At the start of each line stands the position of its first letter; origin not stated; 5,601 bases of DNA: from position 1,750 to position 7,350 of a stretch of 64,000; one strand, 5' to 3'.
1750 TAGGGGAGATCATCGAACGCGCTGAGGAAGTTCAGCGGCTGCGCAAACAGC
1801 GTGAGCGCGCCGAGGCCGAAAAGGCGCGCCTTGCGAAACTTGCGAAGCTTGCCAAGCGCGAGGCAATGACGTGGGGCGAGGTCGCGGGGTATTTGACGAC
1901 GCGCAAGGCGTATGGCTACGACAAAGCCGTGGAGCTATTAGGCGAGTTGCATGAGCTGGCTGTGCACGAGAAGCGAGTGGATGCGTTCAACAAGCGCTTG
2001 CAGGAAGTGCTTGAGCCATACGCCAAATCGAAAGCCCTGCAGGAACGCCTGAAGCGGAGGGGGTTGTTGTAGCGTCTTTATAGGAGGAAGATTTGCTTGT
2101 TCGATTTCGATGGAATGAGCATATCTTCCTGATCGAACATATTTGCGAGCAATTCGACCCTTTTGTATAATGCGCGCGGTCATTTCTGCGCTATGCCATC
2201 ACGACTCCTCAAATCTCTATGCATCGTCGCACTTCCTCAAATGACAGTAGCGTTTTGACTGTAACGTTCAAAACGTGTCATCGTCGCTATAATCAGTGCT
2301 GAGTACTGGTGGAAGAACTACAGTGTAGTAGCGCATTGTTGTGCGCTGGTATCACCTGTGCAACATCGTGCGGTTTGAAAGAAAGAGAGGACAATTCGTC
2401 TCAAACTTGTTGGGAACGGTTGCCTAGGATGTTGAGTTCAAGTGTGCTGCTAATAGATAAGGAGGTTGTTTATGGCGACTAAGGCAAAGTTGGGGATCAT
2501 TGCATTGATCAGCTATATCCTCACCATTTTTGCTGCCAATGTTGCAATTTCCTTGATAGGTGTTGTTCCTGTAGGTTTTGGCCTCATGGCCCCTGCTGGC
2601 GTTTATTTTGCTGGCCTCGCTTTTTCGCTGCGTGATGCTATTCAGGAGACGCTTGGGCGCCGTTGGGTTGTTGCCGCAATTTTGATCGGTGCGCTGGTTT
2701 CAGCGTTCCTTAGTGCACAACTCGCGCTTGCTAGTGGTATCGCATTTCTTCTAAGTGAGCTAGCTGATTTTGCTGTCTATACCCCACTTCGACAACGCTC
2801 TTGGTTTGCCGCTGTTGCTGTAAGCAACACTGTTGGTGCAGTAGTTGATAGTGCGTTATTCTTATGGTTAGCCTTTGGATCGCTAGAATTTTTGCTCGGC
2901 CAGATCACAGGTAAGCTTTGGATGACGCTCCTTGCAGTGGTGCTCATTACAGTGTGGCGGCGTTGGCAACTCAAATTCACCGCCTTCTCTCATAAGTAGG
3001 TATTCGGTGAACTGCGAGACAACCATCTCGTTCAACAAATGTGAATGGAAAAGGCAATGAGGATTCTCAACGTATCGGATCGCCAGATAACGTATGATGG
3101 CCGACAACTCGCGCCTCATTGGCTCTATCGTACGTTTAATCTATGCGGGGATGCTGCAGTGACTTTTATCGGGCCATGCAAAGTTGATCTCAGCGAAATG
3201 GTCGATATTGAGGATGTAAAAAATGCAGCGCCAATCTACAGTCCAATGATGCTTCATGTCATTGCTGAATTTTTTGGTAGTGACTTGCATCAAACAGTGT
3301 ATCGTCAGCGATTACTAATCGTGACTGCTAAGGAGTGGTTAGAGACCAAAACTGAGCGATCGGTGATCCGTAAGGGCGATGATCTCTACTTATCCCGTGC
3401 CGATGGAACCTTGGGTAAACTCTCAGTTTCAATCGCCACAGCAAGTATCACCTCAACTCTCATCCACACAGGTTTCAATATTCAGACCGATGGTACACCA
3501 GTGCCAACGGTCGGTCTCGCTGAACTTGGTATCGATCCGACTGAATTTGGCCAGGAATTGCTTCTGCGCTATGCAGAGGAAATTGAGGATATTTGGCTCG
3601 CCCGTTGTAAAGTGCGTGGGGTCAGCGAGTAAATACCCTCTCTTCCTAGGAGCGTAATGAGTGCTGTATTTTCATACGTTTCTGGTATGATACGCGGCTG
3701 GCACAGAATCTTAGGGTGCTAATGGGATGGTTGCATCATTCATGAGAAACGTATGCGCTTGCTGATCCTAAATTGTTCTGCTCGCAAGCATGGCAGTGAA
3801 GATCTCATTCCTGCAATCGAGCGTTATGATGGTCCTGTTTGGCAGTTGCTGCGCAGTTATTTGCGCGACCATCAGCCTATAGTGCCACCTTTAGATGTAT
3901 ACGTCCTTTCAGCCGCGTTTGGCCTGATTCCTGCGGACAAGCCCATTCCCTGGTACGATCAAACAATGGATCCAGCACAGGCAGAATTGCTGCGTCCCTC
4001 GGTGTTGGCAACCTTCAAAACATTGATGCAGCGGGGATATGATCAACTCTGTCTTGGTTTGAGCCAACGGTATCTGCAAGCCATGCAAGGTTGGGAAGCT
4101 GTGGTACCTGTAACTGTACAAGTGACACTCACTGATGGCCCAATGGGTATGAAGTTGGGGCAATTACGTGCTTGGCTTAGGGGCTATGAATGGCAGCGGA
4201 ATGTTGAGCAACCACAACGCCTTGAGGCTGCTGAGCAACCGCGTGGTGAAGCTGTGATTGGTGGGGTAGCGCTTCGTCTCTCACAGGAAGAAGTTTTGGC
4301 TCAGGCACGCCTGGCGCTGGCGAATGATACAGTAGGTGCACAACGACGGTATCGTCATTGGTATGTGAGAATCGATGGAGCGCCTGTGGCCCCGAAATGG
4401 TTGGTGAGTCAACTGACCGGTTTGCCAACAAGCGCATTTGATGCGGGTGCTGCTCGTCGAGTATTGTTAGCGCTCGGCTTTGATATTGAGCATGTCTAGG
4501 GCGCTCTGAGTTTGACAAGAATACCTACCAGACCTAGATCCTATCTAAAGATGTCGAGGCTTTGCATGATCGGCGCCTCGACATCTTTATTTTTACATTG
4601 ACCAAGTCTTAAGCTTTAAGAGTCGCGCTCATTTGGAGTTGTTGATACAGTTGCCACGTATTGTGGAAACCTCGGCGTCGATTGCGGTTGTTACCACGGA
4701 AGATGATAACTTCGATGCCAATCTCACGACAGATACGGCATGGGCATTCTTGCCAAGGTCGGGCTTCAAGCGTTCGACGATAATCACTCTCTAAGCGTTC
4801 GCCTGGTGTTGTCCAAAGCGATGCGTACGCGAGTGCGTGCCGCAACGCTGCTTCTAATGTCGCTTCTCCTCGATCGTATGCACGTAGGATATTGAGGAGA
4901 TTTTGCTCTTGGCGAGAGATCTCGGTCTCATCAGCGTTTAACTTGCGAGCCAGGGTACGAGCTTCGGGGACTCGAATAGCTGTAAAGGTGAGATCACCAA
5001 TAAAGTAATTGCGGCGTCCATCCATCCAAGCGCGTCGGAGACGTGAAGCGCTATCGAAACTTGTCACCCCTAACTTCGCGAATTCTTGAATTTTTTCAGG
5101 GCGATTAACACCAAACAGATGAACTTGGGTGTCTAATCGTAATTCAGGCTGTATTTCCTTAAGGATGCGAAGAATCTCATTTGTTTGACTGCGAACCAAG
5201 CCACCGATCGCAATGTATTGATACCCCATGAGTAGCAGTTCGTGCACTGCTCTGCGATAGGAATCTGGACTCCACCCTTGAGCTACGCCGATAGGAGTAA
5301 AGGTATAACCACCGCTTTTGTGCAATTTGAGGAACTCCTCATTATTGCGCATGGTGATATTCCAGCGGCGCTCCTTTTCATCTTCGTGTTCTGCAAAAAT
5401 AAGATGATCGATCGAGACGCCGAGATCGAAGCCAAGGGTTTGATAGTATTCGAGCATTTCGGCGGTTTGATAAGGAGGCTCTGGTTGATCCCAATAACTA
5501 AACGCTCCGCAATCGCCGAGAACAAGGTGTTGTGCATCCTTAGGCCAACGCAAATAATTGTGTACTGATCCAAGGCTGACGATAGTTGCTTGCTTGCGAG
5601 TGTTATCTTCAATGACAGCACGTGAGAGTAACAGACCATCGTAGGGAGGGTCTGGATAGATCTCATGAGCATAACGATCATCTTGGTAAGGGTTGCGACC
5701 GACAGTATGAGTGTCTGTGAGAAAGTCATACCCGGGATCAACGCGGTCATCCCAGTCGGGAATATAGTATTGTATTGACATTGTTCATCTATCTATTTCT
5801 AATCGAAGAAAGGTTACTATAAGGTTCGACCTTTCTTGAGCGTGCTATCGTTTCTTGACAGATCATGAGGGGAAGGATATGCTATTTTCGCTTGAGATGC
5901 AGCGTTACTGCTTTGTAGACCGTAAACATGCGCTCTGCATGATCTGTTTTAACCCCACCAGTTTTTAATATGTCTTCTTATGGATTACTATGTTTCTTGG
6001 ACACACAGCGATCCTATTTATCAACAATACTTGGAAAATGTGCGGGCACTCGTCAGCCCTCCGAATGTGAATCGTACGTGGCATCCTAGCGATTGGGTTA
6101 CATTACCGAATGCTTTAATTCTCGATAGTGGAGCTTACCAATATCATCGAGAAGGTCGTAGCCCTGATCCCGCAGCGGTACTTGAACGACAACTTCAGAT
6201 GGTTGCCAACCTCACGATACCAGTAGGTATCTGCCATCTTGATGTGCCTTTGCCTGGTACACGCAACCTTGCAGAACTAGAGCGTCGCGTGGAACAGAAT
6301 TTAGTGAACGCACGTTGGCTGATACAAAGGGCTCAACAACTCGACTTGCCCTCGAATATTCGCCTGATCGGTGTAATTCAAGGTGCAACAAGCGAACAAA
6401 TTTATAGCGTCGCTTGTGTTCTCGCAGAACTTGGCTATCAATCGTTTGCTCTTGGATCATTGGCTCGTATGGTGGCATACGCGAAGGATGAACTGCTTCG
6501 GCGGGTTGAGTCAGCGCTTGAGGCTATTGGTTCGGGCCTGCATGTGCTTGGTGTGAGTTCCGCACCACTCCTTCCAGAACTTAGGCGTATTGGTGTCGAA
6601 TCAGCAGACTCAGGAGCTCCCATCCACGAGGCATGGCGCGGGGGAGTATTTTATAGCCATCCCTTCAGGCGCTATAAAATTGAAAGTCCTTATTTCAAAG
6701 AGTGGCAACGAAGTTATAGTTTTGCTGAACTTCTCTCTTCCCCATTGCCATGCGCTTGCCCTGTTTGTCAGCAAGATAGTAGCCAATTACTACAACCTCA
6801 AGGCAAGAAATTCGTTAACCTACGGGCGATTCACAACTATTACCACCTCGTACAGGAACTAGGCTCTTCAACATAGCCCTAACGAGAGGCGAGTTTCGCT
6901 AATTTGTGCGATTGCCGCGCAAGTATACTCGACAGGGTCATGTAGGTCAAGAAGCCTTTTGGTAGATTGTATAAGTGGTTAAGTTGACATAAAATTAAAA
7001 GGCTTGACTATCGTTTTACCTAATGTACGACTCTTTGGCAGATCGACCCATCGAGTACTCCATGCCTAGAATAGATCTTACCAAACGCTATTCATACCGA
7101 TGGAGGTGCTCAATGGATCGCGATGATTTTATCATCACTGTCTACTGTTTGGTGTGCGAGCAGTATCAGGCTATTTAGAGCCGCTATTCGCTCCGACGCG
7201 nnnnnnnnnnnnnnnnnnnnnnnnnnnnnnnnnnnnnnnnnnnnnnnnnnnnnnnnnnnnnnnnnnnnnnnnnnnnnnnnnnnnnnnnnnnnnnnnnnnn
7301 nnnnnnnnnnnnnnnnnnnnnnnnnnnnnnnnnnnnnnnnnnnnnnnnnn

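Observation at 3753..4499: DpdC-like DUF328 protein with atypical N-terminus and an appended C-terminal domain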

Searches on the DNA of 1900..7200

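Call 104: search_rna_families(source=window, start=1900, end=7200, threshold=evalue, max_evalue=1)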
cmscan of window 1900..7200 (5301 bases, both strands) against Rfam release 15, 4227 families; matches with E-value up to 1: 0.
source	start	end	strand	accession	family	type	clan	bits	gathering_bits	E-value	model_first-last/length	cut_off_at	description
